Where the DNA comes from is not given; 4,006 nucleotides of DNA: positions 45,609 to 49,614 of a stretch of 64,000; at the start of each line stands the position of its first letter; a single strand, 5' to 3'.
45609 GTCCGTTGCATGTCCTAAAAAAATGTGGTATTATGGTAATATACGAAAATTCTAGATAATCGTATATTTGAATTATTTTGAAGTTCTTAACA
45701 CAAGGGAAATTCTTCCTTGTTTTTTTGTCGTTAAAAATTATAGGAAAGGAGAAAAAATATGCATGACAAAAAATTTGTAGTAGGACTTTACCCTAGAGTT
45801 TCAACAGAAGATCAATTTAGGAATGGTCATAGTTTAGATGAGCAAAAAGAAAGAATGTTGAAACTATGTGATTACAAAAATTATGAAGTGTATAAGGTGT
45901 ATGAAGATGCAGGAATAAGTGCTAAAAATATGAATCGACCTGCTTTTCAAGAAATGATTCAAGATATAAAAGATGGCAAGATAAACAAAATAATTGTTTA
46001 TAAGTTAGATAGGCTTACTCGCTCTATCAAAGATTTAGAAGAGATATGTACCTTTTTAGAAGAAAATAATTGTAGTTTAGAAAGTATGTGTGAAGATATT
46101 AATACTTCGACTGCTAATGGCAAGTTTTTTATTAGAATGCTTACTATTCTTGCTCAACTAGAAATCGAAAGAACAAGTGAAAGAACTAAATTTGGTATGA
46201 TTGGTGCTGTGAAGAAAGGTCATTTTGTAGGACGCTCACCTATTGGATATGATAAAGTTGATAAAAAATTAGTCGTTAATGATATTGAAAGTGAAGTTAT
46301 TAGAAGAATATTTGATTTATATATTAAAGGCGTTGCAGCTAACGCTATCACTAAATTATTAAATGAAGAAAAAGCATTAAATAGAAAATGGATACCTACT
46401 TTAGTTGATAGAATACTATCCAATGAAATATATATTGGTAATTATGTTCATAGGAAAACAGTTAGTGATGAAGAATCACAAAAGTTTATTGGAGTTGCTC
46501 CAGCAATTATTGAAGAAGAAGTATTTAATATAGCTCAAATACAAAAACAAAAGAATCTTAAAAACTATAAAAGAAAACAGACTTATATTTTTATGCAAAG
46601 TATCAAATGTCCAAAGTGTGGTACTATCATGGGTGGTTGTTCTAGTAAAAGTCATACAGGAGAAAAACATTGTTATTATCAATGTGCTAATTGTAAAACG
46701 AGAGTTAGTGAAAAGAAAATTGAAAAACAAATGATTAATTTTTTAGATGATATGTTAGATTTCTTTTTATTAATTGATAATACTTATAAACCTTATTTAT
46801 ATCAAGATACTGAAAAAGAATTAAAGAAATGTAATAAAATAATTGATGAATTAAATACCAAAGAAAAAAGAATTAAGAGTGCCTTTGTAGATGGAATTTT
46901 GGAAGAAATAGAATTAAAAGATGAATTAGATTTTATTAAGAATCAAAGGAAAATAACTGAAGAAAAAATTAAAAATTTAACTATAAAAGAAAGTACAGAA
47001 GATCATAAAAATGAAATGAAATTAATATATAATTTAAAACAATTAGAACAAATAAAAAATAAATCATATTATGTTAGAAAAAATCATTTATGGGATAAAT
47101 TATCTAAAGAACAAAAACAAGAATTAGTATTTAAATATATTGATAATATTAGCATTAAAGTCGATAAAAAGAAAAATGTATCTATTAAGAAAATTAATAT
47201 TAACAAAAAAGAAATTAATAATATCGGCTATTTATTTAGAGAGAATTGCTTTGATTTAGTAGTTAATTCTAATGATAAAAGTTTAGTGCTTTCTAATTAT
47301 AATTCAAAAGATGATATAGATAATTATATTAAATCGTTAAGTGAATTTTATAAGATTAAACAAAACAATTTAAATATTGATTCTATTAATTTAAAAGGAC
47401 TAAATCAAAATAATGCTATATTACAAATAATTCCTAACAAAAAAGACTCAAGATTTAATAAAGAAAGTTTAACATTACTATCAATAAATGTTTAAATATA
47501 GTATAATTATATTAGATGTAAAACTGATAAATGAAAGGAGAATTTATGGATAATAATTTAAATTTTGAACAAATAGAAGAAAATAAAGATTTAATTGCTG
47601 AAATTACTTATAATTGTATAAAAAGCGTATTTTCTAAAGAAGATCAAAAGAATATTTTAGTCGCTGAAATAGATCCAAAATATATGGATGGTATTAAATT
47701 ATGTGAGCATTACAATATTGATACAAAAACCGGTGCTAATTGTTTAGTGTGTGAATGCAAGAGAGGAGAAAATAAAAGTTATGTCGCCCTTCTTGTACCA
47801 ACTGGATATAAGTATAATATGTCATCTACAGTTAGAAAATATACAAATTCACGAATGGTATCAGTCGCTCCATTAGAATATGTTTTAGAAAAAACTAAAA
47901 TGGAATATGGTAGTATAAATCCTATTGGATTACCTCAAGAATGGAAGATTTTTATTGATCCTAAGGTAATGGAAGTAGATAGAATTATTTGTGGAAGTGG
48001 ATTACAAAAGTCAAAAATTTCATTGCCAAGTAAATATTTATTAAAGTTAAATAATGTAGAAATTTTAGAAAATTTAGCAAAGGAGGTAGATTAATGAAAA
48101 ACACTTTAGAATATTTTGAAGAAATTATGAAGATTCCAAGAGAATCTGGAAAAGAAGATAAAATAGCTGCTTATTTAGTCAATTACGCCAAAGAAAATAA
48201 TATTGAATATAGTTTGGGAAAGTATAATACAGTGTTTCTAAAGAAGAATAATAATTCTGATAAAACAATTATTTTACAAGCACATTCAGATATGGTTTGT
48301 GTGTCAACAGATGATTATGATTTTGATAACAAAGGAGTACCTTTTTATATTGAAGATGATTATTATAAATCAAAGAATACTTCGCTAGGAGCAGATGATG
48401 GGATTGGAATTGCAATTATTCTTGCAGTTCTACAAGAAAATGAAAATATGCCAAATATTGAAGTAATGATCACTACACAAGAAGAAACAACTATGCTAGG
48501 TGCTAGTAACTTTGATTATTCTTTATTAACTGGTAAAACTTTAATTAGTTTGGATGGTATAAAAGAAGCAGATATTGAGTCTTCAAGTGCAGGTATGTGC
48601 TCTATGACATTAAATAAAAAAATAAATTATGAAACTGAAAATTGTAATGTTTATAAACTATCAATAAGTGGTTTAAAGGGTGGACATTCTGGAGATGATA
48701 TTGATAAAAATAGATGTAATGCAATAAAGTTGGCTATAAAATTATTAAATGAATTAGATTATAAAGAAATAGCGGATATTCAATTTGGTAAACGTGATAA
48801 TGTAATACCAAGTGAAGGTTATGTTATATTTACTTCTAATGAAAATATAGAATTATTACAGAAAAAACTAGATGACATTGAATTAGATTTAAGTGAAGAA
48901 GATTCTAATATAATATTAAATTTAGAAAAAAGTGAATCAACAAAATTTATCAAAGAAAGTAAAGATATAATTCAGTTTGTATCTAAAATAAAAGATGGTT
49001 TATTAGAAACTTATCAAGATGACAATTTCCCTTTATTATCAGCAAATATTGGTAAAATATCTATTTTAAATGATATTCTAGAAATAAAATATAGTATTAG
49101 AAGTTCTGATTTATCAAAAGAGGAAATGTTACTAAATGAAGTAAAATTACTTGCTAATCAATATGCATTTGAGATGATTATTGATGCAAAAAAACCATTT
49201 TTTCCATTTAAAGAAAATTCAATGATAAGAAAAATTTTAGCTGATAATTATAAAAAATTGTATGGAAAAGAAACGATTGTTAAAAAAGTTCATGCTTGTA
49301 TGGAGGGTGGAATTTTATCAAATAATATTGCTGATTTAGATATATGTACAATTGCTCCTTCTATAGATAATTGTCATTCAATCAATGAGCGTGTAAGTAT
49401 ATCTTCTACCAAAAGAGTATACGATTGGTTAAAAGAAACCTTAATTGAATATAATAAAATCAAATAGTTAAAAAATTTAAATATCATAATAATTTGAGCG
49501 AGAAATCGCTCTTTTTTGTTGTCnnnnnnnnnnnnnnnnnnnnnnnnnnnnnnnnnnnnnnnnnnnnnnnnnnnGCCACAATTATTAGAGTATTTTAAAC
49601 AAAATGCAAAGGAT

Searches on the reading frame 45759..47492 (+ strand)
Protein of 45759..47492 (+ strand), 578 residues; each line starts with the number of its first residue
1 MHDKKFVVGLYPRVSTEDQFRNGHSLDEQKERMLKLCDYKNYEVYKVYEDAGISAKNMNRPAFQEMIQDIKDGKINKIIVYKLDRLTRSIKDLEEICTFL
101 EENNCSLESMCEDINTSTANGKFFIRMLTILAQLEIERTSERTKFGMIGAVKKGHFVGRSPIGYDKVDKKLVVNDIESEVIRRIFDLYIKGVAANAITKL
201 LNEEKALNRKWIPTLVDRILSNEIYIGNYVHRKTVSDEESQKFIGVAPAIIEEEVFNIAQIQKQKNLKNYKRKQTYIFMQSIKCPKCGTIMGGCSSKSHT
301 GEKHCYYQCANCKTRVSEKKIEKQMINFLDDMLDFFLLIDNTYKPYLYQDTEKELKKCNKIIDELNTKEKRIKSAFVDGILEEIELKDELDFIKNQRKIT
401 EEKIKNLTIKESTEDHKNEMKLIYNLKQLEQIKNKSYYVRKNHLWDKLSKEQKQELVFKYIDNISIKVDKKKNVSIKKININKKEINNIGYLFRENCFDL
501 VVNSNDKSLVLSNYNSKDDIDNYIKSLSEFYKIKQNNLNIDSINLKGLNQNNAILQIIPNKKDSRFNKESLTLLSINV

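Call 99: search_protein_families(library=ncbifam, proteins=[window:45759-47492:+], max_evalue=0.00001)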
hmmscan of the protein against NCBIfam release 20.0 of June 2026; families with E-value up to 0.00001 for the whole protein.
window:45759-47492:+ (578 aa): 5 families
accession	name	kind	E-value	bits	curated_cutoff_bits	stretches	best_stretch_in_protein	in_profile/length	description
NF047343.1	SCCmet_CcrB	equivalog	2.2e-44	152.1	900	1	4-511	5-534/542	cassette chromosome recombinase CcrB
NF041201.1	recomb_XisF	equivalog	8.4e-37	127.2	375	1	11-467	4-463/465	fdxN element excision recombinase XisF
NF047347.1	SCCmet_CcrC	equivalog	4.7e-35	121.1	900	1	8-480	5-518/558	cassette chromosome recombinase CcrC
NF047344.1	SCCmet_CcrA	equivalog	6.6e-22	78.2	700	1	13-471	9-426/442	cassette chromosome recombinase CcrA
NF033518.0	transpos_IS607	equivalog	8.8e-12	44.9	110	1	7-110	55-152/187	IS607 family transposase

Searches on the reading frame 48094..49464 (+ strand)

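Call 99: search_protein_families(library=ncbifam, proteins=[window:48094-49464:+], max_evalue=0.00001)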
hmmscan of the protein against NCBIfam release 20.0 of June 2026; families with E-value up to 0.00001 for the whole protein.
window:48094-49464:+ (457 aa): 6 families
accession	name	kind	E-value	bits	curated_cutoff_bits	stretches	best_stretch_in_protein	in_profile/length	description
TIGR01893.1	aa-his-dipept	subfamily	2.4e-99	333.2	343.75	1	3-452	5-476/478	beta-Ala-His dipeptidase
NF011600.0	PRK15026.1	equivalog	5.6e-50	170.5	991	1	6-451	14-480/485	cytosol nonspecific dipeptidase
TIGR01883.1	PepT-like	hypoth_equivalog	2.2e-19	69.7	274.25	1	4-154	2-157/361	peptidase T-like protein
NF006365.0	PRK08588.1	subfamily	6.7e-07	29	289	0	3-453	8-380/383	succinyl-diaminopimelate desuccinylase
NF009557.0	PRK13009.1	equivalog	9.1e-06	25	284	0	319-452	241-373/377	succinyl-diaminopimelate desuccinylase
TIGR01902.1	dapE-lys-deAc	subfamily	9.3e-06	25.1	163.1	0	6-68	1-62/340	N-acetyl-ornithine/N-acetyl-lysine deacetylase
